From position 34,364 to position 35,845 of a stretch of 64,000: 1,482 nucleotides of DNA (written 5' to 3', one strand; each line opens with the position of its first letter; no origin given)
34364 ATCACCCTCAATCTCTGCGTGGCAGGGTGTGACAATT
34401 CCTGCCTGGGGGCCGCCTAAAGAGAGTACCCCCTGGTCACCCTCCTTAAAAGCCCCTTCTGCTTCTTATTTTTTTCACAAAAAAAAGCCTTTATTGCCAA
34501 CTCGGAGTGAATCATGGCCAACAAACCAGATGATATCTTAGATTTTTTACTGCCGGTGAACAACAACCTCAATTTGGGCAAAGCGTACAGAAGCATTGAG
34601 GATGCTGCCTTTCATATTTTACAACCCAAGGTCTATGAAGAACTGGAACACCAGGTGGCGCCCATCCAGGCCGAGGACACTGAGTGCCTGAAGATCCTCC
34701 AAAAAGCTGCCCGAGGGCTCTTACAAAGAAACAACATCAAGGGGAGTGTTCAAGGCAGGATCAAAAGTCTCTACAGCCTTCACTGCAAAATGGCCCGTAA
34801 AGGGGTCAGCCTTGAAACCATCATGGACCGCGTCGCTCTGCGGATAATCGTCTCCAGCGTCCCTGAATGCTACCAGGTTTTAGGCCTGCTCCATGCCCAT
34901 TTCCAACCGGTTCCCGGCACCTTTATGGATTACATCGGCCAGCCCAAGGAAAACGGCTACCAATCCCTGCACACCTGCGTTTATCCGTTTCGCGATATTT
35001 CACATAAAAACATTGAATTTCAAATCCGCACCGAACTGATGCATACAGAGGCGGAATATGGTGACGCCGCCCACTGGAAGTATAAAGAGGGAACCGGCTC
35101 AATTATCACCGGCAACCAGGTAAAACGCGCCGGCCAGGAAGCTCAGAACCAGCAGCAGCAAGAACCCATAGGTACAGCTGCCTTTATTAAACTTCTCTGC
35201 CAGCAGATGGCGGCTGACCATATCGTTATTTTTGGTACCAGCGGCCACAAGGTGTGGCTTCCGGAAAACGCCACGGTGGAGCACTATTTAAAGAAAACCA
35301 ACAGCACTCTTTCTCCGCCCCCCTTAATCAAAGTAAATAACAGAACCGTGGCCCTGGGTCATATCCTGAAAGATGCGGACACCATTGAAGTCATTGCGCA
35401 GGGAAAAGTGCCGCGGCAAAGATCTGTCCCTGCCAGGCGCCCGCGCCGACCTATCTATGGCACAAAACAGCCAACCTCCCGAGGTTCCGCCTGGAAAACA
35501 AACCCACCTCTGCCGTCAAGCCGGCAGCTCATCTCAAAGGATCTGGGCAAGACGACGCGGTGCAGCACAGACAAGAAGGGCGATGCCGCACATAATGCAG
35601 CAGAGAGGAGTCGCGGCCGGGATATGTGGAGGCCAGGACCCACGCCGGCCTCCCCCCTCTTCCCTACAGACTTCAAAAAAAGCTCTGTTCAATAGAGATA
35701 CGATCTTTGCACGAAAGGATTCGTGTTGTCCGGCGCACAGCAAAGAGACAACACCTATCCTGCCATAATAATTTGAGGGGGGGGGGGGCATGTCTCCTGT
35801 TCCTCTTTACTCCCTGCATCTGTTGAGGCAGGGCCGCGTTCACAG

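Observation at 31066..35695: Two-component system physically coupled to a pseudo-kinase and a hydrolase-less (p)ppGpp synthetase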

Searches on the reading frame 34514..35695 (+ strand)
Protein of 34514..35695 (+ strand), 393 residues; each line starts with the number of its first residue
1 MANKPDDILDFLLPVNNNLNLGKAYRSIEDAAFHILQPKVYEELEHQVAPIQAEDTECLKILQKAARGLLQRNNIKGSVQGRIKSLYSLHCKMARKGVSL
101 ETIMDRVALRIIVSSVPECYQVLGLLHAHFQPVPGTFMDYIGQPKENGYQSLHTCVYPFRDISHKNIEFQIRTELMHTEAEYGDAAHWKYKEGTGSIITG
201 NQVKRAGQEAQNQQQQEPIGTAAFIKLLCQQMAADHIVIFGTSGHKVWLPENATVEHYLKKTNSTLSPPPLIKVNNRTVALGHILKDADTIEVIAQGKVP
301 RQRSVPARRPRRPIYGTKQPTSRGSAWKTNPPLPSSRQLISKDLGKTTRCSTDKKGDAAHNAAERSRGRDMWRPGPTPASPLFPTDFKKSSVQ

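Call 3: search_protein_families(library=pfam, proteins=[window:34514-35695:+], max_evalue=0.01)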
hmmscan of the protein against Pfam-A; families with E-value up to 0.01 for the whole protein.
window:34514-35695:+ (393 aa): 1 family
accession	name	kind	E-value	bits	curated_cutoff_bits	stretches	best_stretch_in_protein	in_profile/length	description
PF04607.23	RelA_SpoT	-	1.3e-35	122.5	27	1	81-193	1-111/113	Region found in RelA / SpoT proteins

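Call 7: search_protein_families(library=ncbifam, proteins=[window:34514-35695:+], max_evalue=1)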
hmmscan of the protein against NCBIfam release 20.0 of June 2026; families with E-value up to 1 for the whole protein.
window:34514-35695:+ (393 aa): 6 families
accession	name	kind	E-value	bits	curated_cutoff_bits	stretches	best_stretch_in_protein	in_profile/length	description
TIGR00691.1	spoT_relA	subfamily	3.8e-63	213.9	499.2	1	9-297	138-424/687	RelA/SpoT family protein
NF008303.0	PRK11092.1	equivalog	9.1e-47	159.7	947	1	9-297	163-450/702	bifunctional GTP diphosphokinase/guanosine-3',5'-bis pyrophosphate 3'-pyrophosphohydrolase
NF008124.0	PRK10872.1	equivalog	4.2e-44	151.2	728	1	12-299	182-469/744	GTP diphosphokinase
NF053588.1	GTPPhKinYjbM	equivalog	7.6e-11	42.2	320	1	55-210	13-178/201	GTP diphosphokinase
TIGR04552.1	TIGR04552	subfamily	0.00094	18.6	125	1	83-129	166-213/352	TIGR04552 family protein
TIGR04562.1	TIGR04562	subfamily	0.0037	16.5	140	0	83-129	165-212/356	TIGR04552 family protein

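Call 8: search_protein_families(library=pfam, proteins=[window:34514-35695:+], max_evalue=10)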
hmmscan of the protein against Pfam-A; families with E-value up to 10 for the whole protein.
window:34514-35695:+ (393 aa): 2 families
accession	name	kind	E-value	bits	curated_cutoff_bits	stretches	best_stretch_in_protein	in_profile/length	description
PF04607.23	RelA_SpoT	-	1.3e-35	122.5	27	1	81-193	1-111/113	Region found in RelA / SpoT proteins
PF02597.26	ThiS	-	0.094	13.7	22.5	1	246-294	15-70/76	ThiS family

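Call 11: find_homologous_proteins(query=window:34514-35695:+, max_evalue=1e-10)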
Query window:34514-35695:+ (393 aa): 253 proteins with E <= 1e-10 among 2938 candidates; the best 120 are listed.
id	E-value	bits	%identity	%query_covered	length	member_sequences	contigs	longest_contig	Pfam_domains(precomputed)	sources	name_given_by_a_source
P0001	1.9e-267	904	100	100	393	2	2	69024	PF04607.24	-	-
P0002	3.4e-216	736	85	97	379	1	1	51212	PF04607.24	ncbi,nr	ncbi:MAG: hypothetical protein RI601_02735 [Desulfurivibrionaceae bacterium]|nr:hypothetical protein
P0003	4.4e-106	373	58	76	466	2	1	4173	PF04607.24,PF13328.13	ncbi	-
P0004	5.3e-106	373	59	76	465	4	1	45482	PF04607.24,PF13328.13,PF02597.27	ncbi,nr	ncbi:MAG: HD domain-containing protein [Desulfurivibrionaceae bacterium]|nr:HD domain-containing pro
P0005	6.5e-105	369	55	81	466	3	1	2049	PF04607.24,PF13328.13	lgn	-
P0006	1.8e-98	348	54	75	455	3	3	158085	PF04607.24,PF13328.13,PF02597.27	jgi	jgi:(p)ppGpp synthase/HD superfamily hydrolase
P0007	3.3e-97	344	50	85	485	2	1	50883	PF04607.24,PF02597.27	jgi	-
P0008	4.8e-97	343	55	75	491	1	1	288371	PF04607.24,PF13328.13,PF02597.27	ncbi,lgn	-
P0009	1.1e-96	342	55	74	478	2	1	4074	PF04607.24,PF13328.13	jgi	jgi:GTP pyrophosphokinase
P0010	6.9e-96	340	50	84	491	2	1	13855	PF04607.24,PF13328.13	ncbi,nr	ncbi:MAG: bifunctional (p)ppGpp synthetase/guanosine-3',5'-bis(diphosphate) 3'-pyrophosphohydrolase 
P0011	1.0e-95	339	53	73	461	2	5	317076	PF04607.24,PF13328.13,PF02824.28,PF02597.27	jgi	-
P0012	1.2e-95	339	54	76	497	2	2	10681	PF04607.24,PF13328.13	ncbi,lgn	-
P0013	3.2e-95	337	53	73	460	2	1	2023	PF04607.24,PF13328.13,PF02824.28,PF02597.27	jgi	-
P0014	3.4e-95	337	52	75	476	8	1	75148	PF04607.24,PF13328.13,PF02824.28,PF02597.27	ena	-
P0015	3.5e-95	337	50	81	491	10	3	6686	PF04607.24,PF13328.13,PF02597.27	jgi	jgi:(p)ppGpp synthase/HD superfamily hydrolase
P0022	1.3e-94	335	55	74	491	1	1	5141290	PF04607.24,PF13328.13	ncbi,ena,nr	nr:HD domain-containing protein [uncultured Desulfobacter sp.]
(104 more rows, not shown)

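Call 12: find_encoding_contigs(protein=P0002, flank=10000, max_places=3)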
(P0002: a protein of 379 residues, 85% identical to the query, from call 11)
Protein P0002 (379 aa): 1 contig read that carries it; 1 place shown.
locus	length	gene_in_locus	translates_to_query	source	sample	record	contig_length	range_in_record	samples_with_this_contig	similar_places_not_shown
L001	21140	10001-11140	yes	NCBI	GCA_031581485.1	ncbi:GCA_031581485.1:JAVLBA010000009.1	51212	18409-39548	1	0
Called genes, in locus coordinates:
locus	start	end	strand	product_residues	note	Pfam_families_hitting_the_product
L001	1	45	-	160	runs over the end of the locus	PF11322:DUF3124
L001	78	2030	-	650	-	PF00999:Na_H_Exchanger, PF02254:TrkA_N, PF02080:TrkA_C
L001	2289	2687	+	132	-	PF01253:SUI1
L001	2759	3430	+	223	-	PF10056:DUF2293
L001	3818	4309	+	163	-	-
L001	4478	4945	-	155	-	PF00582:Usp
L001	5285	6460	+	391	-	PF01139:RtcB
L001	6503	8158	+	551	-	PF00989:PAS, PF13426:PAS_9, PF00512:HisKA, PF02518:HATPase_c, PF00072:Response_reg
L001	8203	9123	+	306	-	PF00072:Response_reg, PF00196:GerE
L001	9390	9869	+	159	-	PF02518:HATPase_c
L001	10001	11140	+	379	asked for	PF04607:RelA_SpoT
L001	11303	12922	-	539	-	PF00005:ABC_tran, PF02463:SMC_N (faint), PF13304:AAA_21 (faint), PF12848:ABC_tran_Xtn, PF00005:ABC_tran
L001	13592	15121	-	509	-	PF02446:Glyco_hydro_77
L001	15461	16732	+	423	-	PF00140:Sigma70_r1_2, PF04542:Sigma70_r2, PF04539:Sigma70_r3, PF04545:Sigma70_r4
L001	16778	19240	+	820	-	PF13567:DUF4131, PF03772:Competence, PF00753:Lactamase_B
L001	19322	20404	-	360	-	PF00437:T2SSE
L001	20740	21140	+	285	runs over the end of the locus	PF02811:PHP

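Call 13: find_encoding_contigs(protein=P0004, flank=8000, max_places=3)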
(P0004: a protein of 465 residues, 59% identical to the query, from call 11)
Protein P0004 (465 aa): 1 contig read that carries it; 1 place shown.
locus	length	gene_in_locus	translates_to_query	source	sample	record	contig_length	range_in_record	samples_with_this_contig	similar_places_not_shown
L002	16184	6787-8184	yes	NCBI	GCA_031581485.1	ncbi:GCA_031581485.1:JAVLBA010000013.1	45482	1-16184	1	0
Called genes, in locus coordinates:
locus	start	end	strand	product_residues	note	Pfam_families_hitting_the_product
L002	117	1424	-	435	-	PF01384:PHO4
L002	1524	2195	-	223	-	PF01865:PhoU_div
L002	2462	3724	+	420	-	PF00795:CN_hydrolase, PF01467:CTP_transf_like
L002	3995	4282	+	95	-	PF00166:Cpn10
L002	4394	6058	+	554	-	-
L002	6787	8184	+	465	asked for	PF13328:HD_4, PF04607:RelA_SpoT, PF02597:ThiS (weak)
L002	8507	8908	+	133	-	-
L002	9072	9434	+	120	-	-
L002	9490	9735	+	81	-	PF01613:Flavin_Reduct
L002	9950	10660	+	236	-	PF00849:PseudoU_synth_2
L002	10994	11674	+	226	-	PF19027:DUF5752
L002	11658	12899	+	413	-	PF21269:TreT_GT1, PF00534:Glycos_transf_1, PF20706:GT4-conflict (weak), PF13692:Glyco_trans_1_4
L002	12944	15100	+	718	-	PF02922:CBM_48, PF00128:Alpha-amylase, PF21331:Isoamylase_C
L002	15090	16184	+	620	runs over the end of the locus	PF00128:Alpha-amylase, PF11941:DUF3459 (weak)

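Call 14: search_solved_structures(query=window:34514-35695:+, show_alignments=2, max_evalue=0.00001)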
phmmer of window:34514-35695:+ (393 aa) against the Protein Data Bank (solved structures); distinct sequences matched with E-value up to 0.00001: 21.
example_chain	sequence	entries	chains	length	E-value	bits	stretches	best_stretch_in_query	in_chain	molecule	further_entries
6yxa_A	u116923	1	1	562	1.4e-40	142.6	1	7-295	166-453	GTP pyrophosphokinase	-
8fr8_I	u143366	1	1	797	9.4e-40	139.9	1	2-300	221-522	GTP pyrophosphokinase RelA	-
5iqr_8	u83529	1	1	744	3.3e-39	138.1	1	11-301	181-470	GTP pyrophosphokinase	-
5kps_A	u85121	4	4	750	3.3e-39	138.1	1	11-301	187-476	GTP pyrophosphokinase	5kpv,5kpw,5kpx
5l3p_z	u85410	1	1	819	4.2e-39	137.7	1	11-301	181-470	GTP pyrophosphokinase,GTP pyrophosphokinase,GTP pyrophosphokinase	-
5xnx_A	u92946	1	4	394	1.7e-36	129.2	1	2-195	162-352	Bifunctional (p)ppGpp synthase/hydrolase RelA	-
8acu_A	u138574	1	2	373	6.5e-35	123.9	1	7-195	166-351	GTP pyrophosphokinase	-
7oiw_A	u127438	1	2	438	1.2e-33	119.8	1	8-195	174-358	GTP pyrophosphokinase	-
1vj7_A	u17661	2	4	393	2e-31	112.5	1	9-198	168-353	Bifunctional RELA/SPOT | Bifunctional (p)ppGpp synthase/hydrolase RelA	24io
7ohg_A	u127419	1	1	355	1.4e-24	89.9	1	7-177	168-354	Guanosine-3',5'-bis(Diphosphate) 3'-pyrophosphohydrolase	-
6s2t_A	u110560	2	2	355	1.4e-24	89.9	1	7-177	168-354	(P)ppGpp synthetase I, SpoT/RelA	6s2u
6s2v_A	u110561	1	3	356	1.4e-24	89.9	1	7-177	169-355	(P)ppGpp synthetase I, SpoT/RelA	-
9s6k_B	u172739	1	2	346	1.6e-22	83.2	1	10-183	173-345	GTP pyrophosphokinase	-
5f2v_V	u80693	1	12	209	1.4e-09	40.5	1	56-208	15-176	GTP pyrophosphokinase YjbM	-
5ded_D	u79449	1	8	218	1.5e-09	40.5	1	56-208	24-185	GTP pyrophosphokinase YjbM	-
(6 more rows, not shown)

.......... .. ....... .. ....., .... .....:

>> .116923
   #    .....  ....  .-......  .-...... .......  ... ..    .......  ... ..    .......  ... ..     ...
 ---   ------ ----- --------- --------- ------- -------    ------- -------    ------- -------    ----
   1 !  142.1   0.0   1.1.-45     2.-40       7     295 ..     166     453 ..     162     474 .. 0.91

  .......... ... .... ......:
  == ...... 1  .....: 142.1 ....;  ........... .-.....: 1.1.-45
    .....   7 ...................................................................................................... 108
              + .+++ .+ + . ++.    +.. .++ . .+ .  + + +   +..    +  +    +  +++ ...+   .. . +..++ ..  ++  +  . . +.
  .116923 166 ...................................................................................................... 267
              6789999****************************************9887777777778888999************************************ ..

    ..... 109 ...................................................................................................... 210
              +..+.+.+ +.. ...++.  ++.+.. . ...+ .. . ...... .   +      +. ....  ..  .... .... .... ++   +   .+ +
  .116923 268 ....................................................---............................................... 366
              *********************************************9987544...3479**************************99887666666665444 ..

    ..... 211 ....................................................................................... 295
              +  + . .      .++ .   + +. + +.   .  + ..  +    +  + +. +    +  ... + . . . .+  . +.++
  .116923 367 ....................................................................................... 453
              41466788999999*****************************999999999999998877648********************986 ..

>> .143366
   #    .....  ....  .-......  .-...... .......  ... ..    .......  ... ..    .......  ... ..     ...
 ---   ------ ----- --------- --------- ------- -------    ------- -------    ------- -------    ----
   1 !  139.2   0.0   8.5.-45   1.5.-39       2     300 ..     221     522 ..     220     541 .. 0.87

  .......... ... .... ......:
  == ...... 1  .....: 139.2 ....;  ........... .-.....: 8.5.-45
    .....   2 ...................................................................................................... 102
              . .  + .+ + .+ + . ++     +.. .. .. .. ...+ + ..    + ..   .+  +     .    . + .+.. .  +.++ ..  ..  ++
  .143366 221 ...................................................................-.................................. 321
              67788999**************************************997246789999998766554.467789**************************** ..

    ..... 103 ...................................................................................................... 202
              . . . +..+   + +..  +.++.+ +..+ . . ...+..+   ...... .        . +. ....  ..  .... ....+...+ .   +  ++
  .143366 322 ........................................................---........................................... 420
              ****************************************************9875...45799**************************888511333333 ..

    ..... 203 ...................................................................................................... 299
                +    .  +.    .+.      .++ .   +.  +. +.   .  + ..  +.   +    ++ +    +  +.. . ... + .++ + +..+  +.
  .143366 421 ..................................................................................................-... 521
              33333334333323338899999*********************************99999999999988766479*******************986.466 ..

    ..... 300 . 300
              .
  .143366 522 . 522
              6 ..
